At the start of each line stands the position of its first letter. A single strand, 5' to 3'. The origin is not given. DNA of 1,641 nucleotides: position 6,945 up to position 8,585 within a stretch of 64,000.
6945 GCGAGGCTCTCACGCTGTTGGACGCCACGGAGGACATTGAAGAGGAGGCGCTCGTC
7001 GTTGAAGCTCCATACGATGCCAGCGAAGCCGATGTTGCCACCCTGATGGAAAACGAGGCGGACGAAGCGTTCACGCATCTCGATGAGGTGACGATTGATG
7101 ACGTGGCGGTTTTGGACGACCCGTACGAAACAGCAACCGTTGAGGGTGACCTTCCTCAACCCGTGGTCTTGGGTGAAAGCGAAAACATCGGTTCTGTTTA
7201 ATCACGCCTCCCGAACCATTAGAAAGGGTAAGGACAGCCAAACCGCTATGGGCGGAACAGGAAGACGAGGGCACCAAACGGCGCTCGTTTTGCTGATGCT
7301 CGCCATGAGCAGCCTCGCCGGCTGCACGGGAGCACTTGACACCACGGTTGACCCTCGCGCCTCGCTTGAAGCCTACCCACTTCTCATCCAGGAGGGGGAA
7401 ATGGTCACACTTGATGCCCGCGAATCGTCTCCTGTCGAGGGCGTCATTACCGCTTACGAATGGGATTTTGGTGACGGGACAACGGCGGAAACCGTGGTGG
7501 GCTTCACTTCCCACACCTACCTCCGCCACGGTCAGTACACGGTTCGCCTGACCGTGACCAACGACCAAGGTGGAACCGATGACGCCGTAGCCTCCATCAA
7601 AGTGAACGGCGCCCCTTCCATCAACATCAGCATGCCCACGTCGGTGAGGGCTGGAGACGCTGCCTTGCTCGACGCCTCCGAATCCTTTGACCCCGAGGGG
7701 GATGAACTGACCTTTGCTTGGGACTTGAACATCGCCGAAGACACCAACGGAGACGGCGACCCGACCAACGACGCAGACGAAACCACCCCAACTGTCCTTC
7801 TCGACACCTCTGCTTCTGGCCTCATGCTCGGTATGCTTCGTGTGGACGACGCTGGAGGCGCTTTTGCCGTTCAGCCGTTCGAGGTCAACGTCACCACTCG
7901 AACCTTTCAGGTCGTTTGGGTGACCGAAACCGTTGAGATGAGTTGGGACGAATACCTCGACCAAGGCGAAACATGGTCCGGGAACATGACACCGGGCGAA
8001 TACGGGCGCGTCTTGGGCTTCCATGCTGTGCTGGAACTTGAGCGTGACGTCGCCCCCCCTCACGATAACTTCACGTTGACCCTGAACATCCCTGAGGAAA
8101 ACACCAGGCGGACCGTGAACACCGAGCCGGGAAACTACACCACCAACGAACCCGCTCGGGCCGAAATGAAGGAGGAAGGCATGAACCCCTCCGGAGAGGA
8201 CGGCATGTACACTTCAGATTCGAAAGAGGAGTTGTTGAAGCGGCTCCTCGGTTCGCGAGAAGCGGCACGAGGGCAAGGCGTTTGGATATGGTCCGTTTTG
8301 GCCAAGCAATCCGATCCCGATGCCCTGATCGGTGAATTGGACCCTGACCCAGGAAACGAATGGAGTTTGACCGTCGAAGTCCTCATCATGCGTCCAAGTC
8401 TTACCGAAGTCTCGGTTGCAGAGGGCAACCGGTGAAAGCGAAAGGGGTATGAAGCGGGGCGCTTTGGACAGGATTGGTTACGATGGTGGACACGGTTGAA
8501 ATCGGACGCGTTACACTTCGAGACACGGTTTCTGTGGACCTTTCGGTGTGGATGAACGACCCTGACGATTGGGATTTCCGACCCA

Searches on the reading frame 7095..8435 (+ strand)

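Call 9: search_protein_families(library=pfam, proteins=[window:7095-8435:+], max_evalue=0.001)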
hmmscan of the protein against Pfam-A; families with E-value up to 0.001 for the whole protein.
window:7095-8435:+ (446 aa): 4 families
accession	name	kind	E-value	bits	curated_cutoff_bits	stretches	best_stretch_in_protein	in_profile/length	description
PF18911.6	PKD_4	-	2.3e-25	88.9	27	2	94-167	10-82/85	PKD domain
PF00801.26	PKD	-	4e-16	59.2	23.5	1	92-164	5-75/80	PKD domain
PF22352.2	K319L-like_PKD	-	1.5e-09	38.2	27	1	98-170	7-84/84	K319L-like, PKD domain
PF21027.3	Sde0182_C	-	0.00074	20.5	27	0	192-209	4-21/83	Cellulose-binding protein Sde0182, C-terminal domain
